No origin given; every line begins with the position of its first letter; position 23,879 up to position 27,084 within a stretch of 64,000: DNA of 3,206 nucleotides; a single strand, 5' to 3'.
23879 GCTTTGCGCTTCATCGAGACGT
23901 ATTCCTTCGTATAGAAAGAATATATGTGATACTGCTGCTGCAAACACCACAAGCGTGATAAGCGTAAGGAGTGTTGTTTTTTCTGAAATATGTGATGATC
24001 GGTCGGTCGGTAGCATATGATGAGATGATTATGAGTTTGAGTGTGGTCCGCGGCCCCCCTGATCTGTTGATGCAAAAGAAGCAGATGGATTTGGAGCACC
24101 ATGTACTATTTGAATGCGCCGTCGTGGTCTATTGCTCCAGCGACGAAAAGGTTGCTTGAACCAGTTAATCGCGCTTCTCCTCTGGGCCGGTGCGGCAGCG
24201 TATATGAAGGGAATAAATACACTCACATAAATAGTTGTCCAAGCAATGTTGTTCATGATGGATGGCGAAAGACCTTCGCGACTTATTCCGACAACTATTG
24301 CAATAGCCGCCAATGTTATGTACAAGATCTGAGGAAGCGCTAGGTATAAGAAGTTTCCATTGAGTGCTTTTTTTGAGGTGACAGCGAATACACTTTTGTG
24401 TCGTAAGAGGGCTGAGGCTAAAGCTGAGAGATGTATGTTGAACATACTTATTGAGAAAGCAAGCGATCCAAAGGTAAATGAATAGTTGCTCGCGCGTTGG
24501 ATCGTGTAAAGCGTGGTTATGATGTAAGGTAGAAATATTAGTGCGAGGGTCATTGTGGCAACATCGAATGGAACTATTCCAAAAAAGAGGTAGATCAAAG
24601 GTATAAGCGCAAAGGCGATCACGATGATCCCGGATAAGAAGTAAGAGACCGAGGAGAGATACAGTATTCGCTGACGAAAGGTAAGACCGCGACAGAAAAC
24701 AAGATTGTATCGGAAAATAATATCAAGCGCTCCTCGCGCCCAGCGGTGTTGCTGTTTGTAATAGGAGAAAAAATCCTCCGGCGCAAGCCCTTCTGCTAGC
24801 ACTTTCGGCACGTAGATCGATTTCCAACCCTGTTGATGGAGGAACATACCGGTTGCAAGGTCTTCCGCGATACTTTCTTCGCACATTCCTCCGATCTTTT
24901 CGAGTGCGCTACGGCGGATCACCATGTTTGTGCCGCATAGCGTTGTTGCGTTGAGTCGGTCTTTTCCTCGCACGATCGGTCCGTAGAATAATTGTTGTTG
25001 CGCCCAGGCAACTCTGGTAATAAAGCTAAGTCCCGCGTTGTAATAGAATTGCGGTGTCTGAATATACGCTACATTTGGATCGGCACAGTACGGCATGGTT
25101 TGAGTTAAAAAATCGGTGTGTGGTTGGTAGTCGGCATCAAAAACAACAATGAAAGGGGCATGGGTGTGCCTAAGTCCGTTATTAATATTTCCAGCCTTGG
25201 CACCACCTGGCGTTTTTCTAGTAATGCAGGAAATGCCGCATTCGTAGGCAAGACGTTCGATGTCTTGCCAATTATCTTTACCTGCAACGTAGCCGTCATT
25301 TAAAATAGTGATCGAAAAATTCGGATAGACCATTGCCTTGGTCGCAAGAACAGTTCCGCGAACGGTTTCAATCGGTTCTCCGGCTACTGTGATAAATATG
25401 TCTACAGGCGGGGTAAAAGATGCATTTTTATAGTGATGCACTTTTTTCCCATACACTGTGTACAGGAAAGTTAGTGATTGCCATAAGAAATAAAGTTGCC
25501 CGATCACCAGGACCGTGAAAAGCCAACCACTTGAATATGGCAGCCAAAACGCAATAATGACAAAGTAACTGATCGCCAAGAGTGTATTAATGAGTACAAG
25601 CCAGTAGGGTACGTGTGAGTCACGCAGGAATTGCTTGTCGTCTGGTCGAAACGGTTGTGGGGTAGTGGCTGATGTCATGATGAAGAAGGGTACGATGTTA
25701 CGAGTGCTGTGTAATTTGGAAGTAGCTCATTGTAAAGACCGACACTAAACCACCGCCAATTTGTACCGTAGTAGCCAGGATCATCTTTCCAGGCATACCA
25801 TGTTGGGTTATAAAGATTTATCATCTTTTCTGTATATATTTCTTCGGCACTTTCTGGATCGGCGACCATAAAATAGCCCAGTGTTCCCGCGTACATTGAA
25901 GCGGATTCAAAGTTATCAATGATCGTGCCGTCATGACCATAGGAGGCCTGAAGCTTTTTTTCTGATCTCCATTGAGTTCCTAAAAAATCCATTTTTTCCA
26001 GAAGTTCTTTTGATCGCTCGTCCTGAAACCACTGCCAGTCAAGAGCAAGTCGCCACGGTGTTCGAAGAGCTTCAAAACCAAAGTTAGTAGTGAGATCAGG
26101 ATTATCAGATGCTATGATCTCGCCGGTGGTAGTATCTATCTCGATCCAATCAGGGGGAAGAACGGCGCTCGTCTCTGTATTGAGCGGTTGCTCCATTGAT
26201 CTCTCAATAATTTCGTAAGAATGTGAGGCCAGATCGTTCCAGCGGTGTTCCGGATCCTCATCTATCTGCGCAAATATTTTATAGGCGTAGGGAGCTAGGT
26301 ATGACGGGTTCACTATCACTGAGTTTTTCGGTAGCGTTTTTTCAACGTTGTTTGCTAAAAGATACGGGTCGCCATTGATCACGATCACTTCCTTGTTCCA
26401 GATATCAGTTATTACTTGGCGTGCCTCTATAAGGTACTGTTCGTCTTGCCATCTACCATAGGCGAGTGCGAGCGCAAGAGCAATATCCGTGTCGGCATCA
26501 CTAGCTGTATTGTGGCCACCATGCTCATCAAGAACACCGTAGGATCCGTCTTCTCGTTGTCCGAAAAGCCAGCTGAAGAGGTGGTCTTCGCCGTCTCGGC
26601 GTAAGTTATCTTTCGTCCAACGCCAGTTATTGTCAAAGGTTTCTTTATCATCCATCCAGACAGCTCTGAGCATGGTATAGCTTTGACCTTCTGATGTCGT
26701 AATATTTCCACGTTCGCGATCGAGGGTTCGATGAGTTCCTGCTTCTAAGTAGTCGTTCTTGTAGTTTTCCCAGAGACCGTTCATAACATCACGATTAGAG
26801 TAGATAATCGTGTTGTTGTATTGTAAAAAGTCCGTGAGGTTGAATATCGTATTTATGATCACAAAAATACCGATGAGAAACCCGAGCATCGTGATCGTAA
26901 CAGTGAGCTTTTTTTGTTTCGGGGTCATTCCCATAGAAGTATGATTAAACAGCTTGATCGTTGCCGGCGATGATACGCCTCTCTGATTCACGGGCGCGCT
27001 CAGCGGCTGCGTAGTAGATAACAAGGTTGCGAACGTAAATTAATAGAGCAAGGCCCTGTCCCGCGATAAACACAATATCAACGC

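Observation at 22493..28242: Five-gene operon combining a Gtr/Arn-type periplasmic glycosylation triad with a cellulose-synthase-like GT2 and a GH8 endoglucanase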

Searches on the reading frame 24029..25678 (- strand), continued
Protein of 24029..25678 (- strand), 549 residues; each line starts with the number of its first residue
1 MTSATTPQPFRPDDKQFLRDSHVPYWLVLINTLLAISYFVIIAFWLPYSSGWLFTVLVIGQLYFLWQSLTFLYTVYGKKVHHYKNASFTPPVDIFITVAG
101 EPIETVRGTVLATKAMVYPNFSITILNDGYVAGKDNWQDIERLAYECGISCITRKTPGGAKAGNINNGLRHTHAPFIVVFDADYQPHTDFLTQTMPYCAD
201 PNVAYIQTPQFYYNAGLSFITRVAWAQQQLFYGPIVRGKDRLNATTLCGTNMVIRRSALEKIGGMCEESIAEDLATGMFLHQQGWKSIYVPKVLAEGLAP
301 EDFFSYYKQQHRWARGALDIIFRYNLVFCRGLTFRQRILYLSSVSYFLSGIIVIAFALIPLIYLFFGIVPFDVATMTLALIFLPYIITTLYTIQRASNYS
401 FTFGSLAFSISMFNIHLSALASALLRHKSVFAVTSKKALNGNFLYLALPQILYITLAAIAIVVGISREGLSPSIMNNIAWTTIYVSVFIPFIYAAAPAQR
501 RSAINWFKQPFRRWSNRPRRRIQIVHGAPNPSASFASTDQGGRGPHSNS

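Call 67: search_protein_families(library=pfam, proteins=[L041:6715-8658:+, L041:4299-5450:-, L041:14614-16749:-, L041:16257-18032:-, L041:5975-7165:+, L041:13225-14535:-], max_evalue=0.001)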
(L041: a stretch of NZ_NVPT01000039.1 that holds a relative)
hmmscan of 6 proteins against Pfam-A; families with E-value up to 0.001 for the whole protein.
L041:6715-8658:+ (648 aa): 5 families
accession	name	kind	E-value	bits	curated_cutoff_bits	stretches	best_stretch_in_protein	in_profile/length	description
PF13692.12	Glyco_trans_1_4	-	1.5e-26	93.8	27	1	345-482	2-141/142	Glycosyl transferases group 1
PF00534.26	Glycos_transf_1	-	3.2e-26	92.4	26.4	1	344-482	15-157/172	Glycosyl transferases group 1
PF13439.12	Glyco_transf_4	-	7.2e-16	59.1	28.5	1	174-334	2-168/170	Glycosyltransferase Family 4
PF13579.12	Glyco_trans_4_4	-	1.6e-12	48.5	29.7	1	174-331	1-158/158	Glycosyl transferase 4-like domain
PF13524.12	Glyco_trans_1_2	-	8.7e-06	26.2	25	1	367-513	7-142/144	Glycosyl transferase-like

L041:4299-5450:- (384 aa): 1 family
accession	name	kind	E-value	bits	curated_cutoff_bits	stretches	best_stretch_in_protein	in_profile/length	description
PF01270.23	Glyco_hydro_8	-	5.5e-33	114.9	24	1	63-362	31-332/341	Glycosyl hydrolases family 8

L041:14614-16749:- (712 aa): 2 families
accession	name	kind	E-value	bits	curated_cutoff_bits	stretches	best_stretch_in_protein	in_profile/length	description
PF00501.34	AMP-binding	-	4.5e-71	240.1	29.9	1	196-570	7-384/384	AMP-binding enzyme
PF13193.12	AMP-binding_C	-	2.5e-23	83.2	24.5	1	621-695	2-76/76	AMP-binding enzyme C-terminal domain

L041:16257-18032:- (592 aa): 1 family
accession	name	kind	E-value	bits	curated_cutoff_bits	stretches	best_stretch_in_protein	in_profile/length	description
PF08713.17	DNA_alkylation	-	1.2e-30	107.2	21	1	378-564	2-198/213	DNA alkylation repair enzyme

L041:5975-7165:+ (397 aa): 2 families
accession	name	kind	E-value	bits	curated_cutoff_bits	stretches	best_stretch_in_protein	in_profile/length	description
PF00535.33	Glycos_transf_2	-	5.1e-22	79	23.3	1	164-325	2-160/168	Glycosyl transferase family 2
PF13641.12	Glyco_tranf_2_3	-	5.1e-07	30.4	27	1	160-364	1-207/230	Glycosyltransferase like family 2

L041:13225-14535:- (437 aa): 1 family
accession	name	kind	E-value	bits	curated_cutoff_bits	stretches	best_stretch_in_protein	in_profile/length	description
PF01341.22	Glyco_hydro_6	-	2.3e-66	225.1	27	1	176-419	7-300/305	Glycosyl hydrolases family 6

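Call 68: search_protein_families(library=ncbifam, proteins=[L001:6063-6839:+, L041:6440-7165:+, L039:12956-13708:+, L005:7292-8032:-, L003:4984-6123:-, L065:13094-13867:+, L010:11852-12631:+], max_evalue=1e-10)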
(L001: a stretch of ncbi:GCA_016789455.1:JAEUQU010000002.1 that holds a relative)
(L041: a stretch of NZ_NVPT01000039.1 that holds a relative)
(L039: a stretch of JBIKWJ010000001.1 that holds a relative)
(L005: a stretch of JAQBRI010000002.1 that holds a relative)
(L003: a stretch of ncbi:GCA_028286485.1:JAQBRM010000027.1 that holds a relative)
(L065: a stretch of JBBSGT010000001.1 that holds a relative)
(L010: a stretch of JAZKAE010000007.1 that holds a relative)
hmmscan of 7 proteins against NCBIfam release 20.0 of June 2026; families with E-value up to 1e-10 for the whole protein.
L001:6063-6839:+ (259 aa): 10 families
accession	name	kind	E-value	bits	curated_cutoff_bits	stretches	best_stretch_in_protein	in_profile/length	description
TIGR04182.1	glyco_TIGR04182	equivalog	2.4e-22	79.7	325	1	9-221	3-210/293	S-layer glycoprotein N-glycosyltransferase AglJ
NF007986.1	PRK10714.1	equivalog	8.1e-22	77.6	529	1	7-215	7-213/316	undecaprenyl-phosphate 4-deoxy-4-formamido-L-arabinose transferase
NF047588.1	GlcsyltransPgfSStrep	equivalog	6.3e-18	65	500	1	7-171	2-167/308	glycosyltransferase PgfS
TIGR04283.1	glyco_like_mftF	equivalog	1.5e-15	57.4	182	1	8-138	1-123/221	TIGR04283 family arsenosugar biosynthesis glycosyltransferase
NF038302.1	EPS_HpsE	equivalog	3.1e-13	49.4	300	1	7-118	2-116/307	hormogonium polysaccharide biosynthesis glycosyltransferase HpsE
TIGR03937.1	PgaC_IcaA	equivalog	2.3e-12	46.6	422.3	1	4-117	43-154/407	poly-beta-1,6-N-acetyl-D-glucosamine synthase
NF041875.1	EPS_EpsD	equivalog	2.4e-12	46.9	370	1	8-124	1-115/325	exopolysaccharide biosynthesis glycosyltransferase EpsD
NF041391.1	DPhHxTase_Halo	equivalog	3.7e-12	45.7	375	1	14-228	3-208/213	dolichyl-phosphate hexose transferase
NF058614.1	PPMAGASynPpgS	equivalog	4e-11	42.8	370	1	10-210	4-204/226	polyprenyl-phospho-N-acetylgalactosaminyl synthase PpgS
NF010496.0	PRK13915.1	equivalog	5.7e-11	42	262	1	6-110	31-139/307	glucosyl-3-phosphoglycerate synthase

L041:6440-7165:+ (242 aa): 5 families
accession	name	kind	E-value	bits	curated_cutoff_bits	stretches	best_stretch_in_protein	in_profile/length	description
NF041875.1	EPS_EpsD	equivalog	8.1e-14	51.7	370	1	7-174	1-161/325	exopolysaccharide biosynthesis glycosyltransferase EpsD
NF038302.1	EPS_HpsE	equivalog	5.4e-13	48.6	300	1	6-102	2-98/307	hormogonium polysaccharide biosynthesis glycosyltransferase HpsE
NF041391.1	DPhHxTase_Halo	equivalog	3.3e-12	45.9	375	1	13-234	3-208/213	dolichyl-phosphate hexose transferase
NF007986.1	PRK10714.1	equivalog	2.6e-11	43.1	529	1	7-128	8-127/316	undecaprenyl-phosphate 4-deoxy-4-formamido-L-arabinose transferase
NF047588.1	GlcsyltransPgfSStrep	equivalog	2.8e-11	43.2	500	1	7-178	3-168/308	glycosyltransferase PgfS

L039:12956-13708:+ (251 aa): 9 families
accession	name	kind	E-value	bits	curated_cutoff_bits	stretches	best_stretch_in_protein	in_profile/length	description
NF047588.1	GlcsyltransPgfSStrep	equivalog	1e-20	74.2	500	1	27-236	3-212/308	glycosyltransferase PgfS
NF007986.1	PRK10714.1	equivalog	6.5e-20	71.4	529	1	23-189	4-173/316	undecaprenyl-phosphate 4-deoxy-4-formamido-L-arabinose transferase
TIGR03937.1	PgaC_IcaA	equivalog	3.5e-17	62.5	422.3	1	23-160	43-178/407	poly-beta-1,6-N-acetyl-D-glucosamine synthase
TIGR04182.1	glyco_TIGR04182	equivalog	7.3e-17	61.7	325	1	28-229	3-201/293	S-layer glycoprotein N-glycosyltransferase AglJ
NF041391.1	DPhHxTase_Halo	equivalog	4.7e-14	51.9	375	1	33-227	3-191/213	dolichyl-phosphate hexose transferase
NF007482.0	PRK10073.1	equivalog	1.2e-12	47.6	423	1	24-136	5-116/334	glycosyltransferase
NF041875.1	EPS_EpsD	equivalog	2.5e-12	46.8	370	1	27-127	1-99/325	exopolysaccharide biosynthesis glycosyltransferase EpsD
TIGR04283.1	glyco_like_mftF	equivalog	7.9e-12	45.2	182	1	27-130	1-95/221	TIGR04283 family arsenosugar biosynthesis glycosyltransferase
NF038302.1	EPS_HpsE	equivalog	8.4e-11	41.4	300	0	27-117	3-96/307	hormogonium polysaccharide biosynthesis glycosyltransferase HpsE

L005:7292-8032:- (247 aa): 12 families
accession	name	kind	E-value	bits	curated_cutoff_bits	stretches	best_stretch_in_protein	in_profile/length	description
NF047588.1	GlcsyltransPgfSStrep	equivalog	1.6e-17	63.7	500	1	8-190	3-177/308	glycosyltransferase PgfS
NF041875.1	EPS_EpsD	equivalog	3.4e-17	62.9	370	1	8-131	1-122/325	exopolysaccharide biosynthesis glycosyltransferase EpsD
TIGR03937.1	PgaC_IcaA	equivalog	3.6e-16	59.1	422.3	1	4-113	43-149/407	poly-beta-1,6-N-acetyl-D-glucosamine synthase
NF007482.0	PRK10073.1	equivalog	3.7e-15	55.7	423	1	1-118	1-114/334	glycosyltransferase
TIGR04182.1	glyco_TIGR04182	equivalog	7.4e-15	55.1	325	1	9-222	3-200/293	S-layer glycoprotein N-glycosyltransferase AglJ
NF038302.1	EPS_HpsE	equivalog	1e-14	54.2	300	1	8-116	3-113/307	hormogonium polysaccharide biosynthesis glycosyltransferase HpsE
TIGR04283.1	glyco_like_mftF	equivalog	3.8e-13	49.5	182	1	8-114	1-97/221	TIGR04283 family arsenosugar biosynthesis glycosyltransferase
NF047683.1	TeichurnBiosyTuaG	equivalog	1e-12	48.2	400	1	1-112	1-109/252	teichuronic acid biosynthesis protein TuaG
NF058614.1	PPMAGASynPpgS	equivalog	1.9e-12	47.1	370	1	10-215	4-198/226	polyprenyl-phospho-N-acetylgalactosaminyl synthase PpgS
NF007986.1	PRK10714.1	equivalog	2.9e-12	46.2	529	1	7-144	7-143/316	undecaprenyl-phosphate 4-deoxy-4-formamido-L-arabinose transferase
NF041391.1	DPhHxTase_Halo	equivalog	2.6e-11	42.9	375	1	14-218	3-188/213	dolichyl-phosphate hexose transferase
TIGR03111.1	glyc2_xrt_Gpos1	hypoth_equivalog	6.6e-11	41.7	363.95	1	5-147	48-190/439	TIGR03111 family XrtG-associated glycosyltransferase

L003:4984-6123:- (380 aa): 9 families
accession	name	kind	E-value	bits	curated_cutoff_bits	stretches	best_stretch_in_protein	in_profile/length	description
TIGR03937.1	PgaC_IcaA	equivalog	1.5e-18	67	422.3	1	7-112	45-147/407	poly-beta-1,6-N-acetyl-D-glucosamine synthase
NF007986.1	PRK10714.1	equivalog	7.5e-18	64.6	529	1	9-210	8-208/316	undecaprenyl-phosphate 4-deoxy-4-formamido-L-arabinose transferase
NF047588.1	GlcsyltransPgfSStrep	equivalog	1.1e-15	57.7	500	1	8-170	2-166/308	glycosyltransferase PgfS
NF010496.0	PRK13915.1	equivalog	2.9e-14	52.9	262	1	6-102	30-128/307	glucosyl-3-phosphoglycerate synthase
TIGR04182.1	glyco_TIGR04182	equivalog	2e-13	50.4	325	1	10-229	3-215/293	S-layer glycoprotein N-glycosyltransferase AglJ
NF041391.1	DPhHxTase_Halo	equivalog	9.2e-13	47.7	375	1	15-206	3-187/213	dolichyl-phosphate hexose transferase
NF007482.0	PRK10073.1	equivalog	1.2e-12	47.5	423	1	7-104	6-99/334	glycosyltransferase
NF058614.1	PPMAGASynPpgS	equivalog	1.9e-12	47.1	370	1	11-200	4-194/226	polyprenyl-phospho-N-acetylgalactosaminyl synthase PpgS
NF047683.1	TeichurnBiosyTuaG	equivalog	1.7e-11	44.3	400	1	8-118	7-114/252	teichuronic acid biosynthesis protein TuaG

L065:13094-13867:+ (258 aa): 7 families
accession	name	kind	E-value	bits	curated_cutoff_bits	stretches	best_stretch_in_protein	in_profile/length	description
TIGR04182.1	glyco_TIGR04182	equivalog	4.2e-21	75.6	325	1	17-234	3-216/293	S-layer glycoprotein N-glycosyltransferase AglJ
NF047588.1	GlcsyltransPgfSStrep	equivalog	4.9e-20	72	500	1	16-221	3-207/308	glycosyltransferase PgfS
NF007986.1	PRK10714.1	equivalog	5.4e-20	71.6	529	1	12-221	4-212/316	undecaprenyl-phosphate 4-deoxy-4-formamido-L-arabinose transferase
TIGR03937.1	PgaC_IcaA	equivalog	6.2e-16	58.4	422.3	1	8-153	39-185/407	poly-beta-1,6-N-acetyl-D-glucosamine synthase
NF010496.0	PRK13915.1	equivalog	5e-14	52.1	262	1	6-127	23-148/307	glucosyl-3-phosphoglycerate synthase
TIGR04283.1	glyco_like_mftF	equivalog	6.8e-14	52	182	1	16-143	1-121/221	TIGR04283 family arsenosugar biosynthesis glycosyltransferase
NF041391.1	DPhHxTase_Halo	equivalog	6.8e-14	51.4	375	1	22-234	3-207/213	dolichyl-phosphate hexose transferase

L010:11852-12631:+ (260 aa): 9 families
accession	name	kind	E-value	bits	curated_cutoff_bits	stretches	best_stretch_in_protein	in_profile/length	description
NF047588.1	GlcsyltransPgfSStrep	equivalog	5e-15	55.5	500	1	1-172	1-168/308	glycosyltransferase PgfS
NF038302.1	EPS_HpsE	equivalog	6.8e-13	48.2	300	1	1-136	1-139/307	hormogonium polysaccharide biosynthesis glycosyltransferase HpsE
TIGR03937.1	PgaC_IcaA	equivalog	9e-13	47.9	422.3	1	3-113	47-155/407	poly-beta-1,6-N-acetyl-D-glucosamine synthase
NF041391.1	DPhHxTase_Halo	equivalog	1.3e-12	47.2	375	1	9-204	3-183/213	dolichyl-phosphate hexose transferase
TIGR04182.1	glyco_TIGR04182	equivalog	1.8e-12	47.3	325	1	2-207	1-193/293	S-layer glycoprotein N-glycosyltransferase AglJ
NF007482.0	PRK10073.1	equivalog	6.1e-12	45.2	423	1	3-114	8-117/334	glycosyltransferase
NF010496.0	PRK13915.1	equivalog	3.5e-11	42.7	262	1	2-95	32-128/307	glucosyl-3-phosphoglycerate synthase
TIGR04283.1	glyco_like_mftF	equivalog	4.3e-11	42.8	182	1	3-111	1-100/221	TIGR04283 family arsenosugar biosynthesis glycosyltransferase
NF058614.1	PPMAGASynPpgS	equivalog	4.3e-11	42.7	370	1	2-203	1-197/226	polyprenyl-phospho-N-acetylgalactosaminyl synthase PpgS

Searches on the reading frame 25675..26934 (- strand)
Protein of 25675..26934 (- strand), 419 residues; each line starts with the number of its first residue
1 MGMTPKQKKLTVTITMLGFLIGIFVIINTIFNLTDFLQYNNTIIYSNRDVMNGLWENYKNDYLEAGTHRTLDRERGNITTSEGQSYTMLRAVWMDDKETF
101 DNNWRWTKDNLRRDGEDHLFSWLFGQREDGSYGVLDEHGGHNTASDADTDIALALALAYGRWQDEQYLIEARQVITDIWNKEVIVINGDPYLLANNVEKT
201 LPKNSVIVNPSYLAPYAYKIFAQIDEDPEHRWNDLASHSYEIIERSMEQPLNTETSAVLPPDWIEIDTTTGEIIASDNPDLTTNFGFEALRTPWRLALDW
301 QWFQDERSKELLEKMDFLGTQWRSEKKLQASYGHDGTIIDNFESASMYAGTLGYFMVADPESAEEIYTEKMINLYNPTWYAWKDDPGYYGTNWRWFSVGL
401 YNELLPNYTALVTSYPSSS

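Call 5: search_protein_families(library=pfam, proteins=[window:25675-26934:-], max_evalue=0.01)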
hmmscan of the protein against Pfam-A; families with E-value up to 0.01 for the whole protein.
window:25675-26934:- (419 aa): 1 family
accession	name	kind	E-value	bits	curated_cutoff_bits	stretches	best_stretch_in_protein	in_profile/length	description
PF01270.23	Glyco_hydro_8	-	2e-40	139.3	24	1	50-330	23-280/341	Glycosyl hydrolases family 8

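Call 6: search_protein_families(library=ncbifam, proteins=[window:25675-26934:-], max_evalue=0.01)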
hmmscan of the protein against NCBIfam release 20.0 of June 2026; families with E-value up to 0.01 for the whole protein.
window:25675-26934:- (419 aa): 1 family
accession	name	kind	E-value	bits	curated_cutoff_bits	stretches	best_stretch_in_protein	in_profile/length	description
NF008305.0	PRK11097.1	equivalog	4.1e-38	131.2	299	1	53-401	27-354/378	cellulose synthase complex periplasmic endoglucanase BcsZ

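Call 45: search_solved_structures(query=window:25678-26934:-, max_evalue=0.001, show_alignments=1)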
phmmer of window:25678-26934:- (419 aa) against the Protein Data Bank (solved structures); distinct sequences matched with E-value up to 0.001: 35.
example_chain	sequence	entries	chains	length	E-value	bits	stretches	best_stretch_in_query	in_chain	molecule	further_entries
1cem_A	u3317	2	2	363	1.6e-26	96.3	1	51-395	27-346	CELLULASE CELA (1,4-BETA-D-GLUCAN-GLUCANOHYDROLASE) | endoglucanase A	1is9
1kwf_A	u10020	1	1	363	8.4e-26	93.9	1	51-395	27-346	Endoglucanase A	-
7f81_A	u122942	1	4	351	1.6e-24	89.7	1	54-294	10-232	Glucanase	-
7f82_A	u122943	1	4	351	2.8e-24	88.9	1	54-293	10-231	Glucanase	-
5cd2_A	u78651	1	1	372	2.3e-22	82.6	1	52-269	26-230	Endo-1,4-D-glucanase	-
9b87_A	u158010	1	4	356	8e-20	74.2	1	54-224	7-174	Endoglucanase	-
3qxf_A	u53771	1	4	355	8e-20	74.2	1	54-224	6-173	Endoglucanase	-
3qxq_A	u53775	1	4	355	1.9e-19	73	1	54-224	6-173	Endoglucanase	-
5gy3_A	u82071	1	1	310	2.6e-19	72.5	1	54-299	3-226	Glucanase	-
1wzz_A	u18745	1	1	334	8.6e-19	70.8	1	52-294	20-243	Probable endoglucanase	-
5czl_A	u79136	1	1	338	5.1e-17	65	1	53-293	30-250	Glucanase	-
6vc5_A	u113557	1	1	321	5.8e-16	61.5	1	55-300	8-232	Endoglucanase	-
4q2b_A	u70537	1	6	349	1.6e-12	50.1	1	54-239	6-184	Endo-1,4-beta-D-glucanase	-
6shy_A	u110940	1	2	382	9e-12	47.7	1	64-306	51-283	Reducing-end xylose-releasing exo-oligoxylanase Rex8A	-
6srd_A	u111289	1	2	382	9.3e-12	47.6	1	64-306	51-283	Reducing-end xylose-releasing exo-oligoxylanase Rex8A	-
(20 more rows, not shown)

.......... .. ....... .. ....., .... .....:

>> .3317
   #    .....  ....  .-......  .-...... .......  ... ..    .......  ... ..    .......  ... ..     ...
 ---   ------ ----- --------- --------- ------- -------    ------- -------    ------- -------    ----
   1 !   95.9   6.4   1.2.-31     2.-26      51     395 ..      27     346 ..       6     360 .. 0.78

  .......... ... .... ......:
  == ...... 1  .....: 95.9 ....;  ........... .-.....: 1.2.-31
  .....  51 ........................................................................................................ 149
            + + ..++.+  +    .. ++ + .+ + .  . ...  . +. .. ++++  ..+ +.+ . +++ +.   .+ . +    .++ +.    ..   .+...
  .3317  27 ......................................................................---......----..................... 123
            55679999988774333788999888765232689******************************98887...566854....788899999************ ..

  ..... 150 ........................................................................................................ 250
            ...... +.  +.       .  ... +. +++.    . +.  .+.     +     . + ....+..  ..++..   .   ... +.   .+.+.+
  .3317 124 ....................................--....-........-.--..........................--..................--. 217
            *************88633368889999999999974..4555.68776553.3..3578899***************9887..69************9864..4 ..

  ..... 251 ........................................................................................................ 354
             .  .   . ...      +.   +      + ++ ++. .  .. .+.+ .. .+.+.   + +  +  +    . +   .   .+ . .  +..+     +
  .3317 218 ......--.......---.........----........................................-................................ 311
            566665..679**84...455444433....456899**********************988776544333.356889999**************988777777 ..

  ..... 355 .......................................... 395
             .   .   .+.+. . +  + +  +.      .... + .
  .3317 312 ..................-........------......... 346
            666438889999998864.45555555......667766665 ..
